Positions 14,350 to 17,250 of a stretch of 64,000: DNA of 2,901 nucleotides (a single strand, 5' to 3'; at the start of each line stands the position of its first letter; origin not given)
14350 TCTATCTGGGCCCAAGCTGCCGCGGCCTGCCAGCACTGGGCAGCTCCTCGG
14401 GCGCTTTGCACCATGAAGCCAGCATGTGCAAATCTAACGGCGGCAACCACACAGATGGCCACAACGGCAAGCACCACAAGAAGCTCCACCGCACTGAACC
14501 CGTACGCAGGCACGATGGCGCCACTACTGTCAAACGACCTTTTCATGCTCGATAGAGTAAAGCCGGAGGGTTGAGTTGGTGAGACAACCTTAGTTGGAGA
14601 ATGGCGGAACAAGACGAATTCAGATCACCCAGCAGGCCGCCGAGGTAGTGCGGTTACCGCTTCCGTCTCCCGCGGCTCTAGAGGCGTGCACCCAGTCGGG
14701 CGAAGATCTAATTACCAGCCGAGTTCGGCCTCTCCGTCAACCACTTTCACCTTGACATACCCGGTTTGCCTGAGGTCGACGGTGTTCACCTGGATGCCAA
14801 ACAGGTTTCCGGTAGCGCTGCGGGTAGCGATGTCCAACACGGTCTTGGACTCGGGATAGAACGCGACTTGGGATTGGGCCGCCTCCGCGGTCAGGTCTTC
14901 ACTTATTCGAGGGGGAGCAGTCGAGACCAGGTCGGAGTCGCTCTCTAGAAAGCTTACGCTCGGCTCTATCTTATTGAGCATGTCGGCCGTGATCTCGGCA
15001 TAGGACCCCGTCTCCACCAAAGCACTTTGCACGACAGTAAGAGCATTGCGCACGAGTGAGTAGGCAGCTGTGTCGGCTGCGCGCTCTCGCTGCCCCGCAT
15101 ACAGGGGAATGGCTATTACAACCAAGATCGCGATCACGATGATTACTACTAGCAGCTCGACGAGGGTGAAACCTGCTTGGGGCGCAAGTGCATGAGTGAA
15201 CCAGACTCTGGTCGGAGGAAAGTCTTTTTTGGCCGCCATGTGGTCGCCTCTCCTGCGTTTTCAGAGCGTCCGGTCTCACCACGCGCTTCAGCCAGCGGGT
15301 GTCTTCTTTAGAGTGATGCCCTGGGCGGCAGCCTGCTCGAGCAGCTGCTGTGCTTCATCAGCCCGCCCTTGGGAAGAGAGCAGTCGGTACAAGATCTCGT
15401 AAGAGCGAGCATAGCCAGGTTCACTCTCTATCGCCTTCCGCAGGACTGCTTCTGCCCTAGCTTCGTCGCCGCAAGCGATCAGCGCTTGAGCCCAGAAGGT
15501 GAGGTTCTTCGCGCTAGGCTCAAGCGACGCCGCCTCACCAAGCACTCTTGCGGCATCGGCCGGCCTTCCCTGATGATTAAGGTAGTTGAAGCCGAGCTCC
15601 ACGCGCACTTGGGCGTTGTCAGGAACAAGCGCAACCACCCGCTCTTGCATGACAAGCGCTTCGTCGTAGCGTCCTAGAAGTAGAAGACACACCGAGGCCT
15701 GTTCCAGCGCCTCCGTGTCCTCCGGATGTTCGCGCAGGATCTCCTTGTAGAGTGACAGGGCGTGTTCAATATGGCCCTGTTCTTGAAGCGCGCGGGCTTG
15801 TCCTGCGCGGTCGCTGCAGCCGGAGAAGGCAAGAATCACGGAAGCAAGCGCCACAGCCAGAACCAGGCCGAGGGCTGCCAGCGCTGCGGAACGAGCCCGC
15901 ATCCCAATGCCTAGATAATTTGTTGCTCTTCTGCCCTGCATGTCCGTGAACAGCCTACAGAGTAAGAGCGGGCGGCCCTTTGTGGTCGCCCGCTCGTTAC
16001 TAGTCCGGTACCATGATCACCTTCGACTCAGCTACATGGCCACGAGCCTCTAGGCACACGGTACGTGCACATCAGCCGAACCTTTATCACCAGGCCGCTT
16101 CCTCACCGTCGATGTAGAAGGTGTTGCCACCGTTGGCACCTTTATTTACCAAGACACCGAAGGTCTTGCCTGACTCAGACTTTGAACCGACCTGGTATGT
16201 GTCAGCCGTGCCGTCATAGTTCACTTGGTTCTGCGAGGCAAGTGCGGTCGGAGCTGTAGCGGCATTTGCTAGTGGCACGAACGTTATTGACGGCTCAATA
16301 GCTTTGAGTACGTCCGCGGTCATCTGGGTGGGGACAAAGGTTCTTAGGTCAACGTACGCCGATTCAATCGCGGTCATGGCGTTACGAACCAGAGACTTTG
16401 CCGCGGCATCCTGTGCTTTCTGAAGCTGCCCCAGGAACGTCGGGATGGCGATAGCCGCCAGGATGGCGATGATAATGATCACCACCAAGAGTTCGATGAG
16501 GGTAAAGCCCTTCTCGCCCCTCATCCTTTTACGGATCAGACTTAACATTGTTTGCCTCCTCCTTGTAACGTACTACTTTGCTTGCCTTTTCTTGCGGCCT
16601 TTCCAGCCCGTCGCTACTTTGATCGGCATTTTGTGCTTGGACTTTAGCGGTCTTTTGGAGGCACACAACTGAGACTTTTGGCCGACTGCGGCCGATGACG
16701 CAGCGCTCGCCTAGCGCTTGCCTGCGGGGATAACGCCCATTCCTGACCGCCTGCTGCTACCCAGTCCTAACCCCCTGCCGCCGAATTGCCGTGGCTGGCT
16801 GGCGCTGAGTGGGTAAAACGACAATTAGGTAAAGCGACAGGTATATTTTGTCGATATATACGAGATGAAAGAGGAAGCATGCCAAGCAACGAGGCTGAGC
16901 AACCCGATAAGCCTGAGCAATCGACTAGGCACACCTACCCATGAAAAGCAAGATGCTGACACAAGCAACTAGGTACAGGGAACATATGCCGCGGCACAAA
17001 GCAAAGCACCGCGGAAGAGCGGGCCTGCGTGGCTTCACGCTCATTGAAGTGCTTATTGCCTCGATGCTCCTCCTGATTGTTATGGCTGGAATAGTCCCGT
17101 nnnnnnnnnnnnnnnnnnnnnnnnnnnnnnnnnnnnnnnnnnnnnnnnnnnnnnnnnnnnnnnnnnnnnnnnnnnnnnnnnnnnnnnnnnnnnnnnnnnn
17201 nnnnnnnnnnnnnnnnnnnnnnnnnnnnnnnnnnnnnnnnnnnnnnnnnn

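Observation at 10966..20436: About 9.5-kb divergent type IV pilin / pseudopilin gene cluster with no assembly machinery in cis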

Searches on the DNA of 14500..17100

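Call 87: search_rna_families(source=window, start=14500, end=17100, threshold=evalue, max_evalue=1)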
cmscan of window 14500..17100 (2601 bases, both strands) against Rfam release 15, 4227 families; matches with E-value up to 1: 3.
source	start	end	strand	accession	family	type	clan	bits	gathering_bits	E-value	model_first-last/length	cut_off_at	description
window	15481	15528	-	RF03677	mir-1304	Gene; miRNA;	-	22.7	90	0.25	1-87/87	no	mir-1304 microRNA precursor family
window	15481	15528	+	RF03677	mir-1304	Gene; miRNA;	-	22.5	90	0.28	1-87/87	no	mir-1304 microRNA precursor family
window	15791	15889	+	RF01954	SOX2OT_exon4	Gene; lncRNA;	-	20.8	40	0.35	1-109/109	no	SOX2 overlapping transcript exon 4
